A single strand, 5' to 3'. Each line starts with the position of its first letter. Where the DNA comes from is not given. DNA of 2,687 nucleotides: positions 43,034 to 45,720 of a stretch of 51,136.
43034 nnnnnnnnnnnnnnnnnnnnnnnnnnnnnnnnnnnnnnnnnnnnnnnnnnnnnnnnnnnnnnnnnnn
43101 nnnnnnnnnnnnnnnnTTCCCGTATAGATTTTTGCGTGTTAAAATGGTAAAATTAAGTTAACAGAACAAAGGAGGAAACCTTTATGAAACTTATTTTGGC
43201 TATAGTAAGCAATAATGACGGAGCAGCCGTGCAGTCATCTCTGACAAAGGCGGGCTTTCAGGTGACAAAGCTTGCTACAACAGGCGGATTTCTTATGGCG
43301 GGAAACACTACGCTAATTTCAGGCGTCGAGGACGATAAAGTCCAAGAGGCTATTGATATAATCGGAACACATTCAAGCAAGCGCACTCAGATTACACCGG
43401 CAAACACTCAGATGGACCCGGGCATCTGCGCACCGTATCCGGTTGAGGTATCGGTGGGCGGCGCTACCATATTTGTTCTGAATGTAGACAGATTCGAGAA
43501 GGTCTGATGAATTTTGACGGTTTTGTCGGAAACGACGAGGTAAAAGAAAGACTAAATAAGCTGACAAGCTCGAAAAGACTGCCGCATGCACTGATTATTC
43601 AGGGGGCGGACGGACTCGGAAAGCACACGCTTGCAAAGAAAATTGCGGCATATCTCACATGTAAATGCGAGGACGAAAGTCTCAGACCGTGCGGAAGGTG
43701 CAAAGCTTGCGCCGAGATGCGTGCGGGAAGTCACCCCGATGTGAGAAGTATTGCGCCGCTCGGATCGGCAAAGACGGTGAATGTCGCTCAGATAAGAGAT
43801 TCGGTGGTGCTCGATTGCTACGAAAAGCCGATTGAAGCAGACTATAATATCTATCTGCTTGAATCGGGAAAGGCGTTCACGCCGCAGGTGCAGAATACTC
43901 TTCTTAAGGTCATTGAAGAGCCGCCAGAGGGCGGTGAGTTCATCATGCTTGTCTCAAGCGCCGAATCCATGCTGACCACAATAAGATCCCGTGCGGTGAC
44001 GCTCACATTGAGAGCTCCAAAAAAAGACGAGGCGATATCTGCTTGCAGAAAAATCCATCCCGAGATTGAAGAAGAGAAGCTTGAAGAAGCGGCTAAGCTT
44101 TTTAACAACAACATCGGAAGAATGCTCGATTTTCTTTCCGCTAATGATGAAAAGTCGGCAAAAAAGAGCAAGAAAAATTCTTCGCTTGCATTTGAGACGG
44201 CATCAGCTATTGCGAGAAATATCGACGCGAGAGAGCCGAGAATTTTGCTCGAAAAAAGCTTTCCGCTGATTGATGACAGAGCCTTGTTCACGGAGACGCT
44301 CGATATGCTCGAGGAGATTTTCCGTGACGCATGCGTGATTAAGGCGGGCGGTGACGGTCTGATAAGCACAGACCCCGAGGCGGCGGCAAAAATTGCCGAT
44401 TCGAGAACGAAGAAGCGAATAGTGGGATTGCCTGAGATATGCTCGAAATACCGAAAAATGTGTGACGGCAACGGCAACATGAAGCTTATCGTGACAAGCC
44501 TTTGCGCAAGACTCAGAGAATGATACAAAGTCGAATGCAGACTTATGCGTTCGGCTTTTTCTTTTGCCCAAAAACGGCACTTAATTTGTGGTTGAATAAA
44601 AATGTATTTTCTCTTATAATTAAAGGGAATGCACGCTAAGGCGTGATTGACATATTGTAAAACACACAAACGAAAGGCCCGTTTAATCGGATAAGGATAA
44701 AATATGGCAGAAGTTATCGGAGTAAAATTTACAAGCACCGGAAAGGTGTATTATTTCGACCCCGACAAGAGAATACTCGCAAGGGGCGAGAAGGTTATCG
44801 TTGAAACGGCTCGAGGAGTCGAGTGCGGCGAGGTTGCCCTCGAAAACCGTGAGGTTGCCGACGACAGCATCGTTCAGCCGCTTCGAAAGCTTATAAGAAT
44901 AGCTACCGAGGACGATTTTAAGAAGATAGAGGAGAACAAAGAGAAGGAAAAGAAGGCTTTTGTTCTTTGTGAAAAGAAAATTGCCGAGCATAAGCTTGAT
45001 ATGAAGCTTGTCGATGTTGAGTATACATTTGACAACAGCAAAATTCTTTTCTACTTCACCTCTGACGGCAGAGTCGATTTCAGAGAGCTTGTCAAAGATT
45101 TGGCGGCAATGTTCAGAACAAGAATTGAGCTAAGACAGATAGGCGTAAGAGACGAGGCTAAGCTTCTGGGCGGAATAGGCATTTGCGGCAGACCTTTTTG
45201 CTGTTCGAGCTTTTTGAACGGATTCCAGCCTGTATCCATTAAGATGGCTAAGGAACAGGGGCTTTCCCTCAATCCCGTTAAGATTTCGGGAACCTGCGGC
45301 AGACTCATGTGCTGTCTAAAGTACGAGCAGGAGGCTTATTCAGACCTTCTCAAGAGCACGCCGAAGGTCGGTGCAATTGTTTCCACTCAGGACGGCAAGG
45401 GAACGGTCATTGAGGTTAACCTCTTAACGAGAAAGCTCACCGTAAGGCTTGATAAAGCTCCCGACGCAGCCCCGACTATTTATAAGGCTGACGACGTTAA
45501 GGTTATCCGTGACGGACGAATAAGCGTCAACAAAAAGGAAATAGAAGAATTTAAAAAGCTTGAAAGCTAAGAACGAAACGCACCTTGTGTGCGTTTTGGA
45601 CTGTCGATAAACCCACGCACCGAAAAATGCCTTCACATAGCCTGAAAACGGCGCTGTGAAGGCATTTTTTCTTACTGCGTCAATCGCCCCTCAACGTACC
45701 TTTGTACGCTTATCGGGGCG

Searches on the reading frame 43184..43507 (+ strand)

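Call 22: search_protein_families(library=pfam, proteins=[window:43184-43507:+])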
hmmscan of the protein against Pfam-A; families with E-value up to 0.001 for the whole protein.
window:43184-43507:+ (107 aa): 1 family
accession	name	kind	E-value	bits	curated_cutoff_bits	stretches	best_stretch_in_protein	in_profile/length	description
PF06153.16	CdAMP_rec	-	1.9e-36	125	27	1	1-107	1-109/109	Cyclic-di-AMP receptor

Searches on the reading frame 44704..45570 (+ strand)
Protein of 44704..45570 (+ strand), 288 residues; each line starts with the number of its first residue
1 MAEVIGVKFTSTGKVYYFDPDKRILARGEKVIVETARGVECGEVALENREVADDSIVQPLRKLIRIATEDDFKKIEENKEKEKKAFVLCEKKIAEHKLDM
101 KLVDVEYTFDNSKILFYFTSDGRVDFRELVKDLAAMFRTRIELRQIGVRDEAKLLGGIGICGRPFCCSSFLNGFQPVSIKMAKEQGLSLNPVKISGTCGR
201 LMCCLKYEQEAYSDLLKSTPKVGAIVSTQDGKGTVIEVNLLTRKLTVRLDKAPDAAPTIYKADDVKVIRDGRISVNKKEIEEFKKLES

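Call 22: search_protein_families(library=pfam, proteins=[window:44704-45570:+])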
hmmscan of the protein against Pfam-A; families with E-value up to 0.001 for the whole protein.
window:44704-45570:+ (288 aa): 1 family
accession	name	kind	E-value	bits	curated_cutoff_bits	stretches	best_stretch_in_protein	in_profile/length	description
PF04468.17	PSP1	-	1.6e-38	131.3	27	1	62-146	2-86/86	PSP1 C-terminal conserved region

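Call 57: search_protein_families(library=ncbifam, proteins=[window:44704-45570:+], max_evalue=0.001)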
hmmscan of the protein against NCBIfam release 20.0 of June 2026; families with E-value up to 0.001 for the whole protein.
window:44704-45570:+ (288 aa): 1 family
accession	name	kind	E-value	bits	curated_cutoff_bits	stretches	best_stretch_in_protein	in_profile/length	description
NF041131.1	RicT_YaaT_fam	subfamily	2.7e-97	324.4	70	1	30-240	2-212/213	regulatory iron-sulfur-containing complex subunit RicT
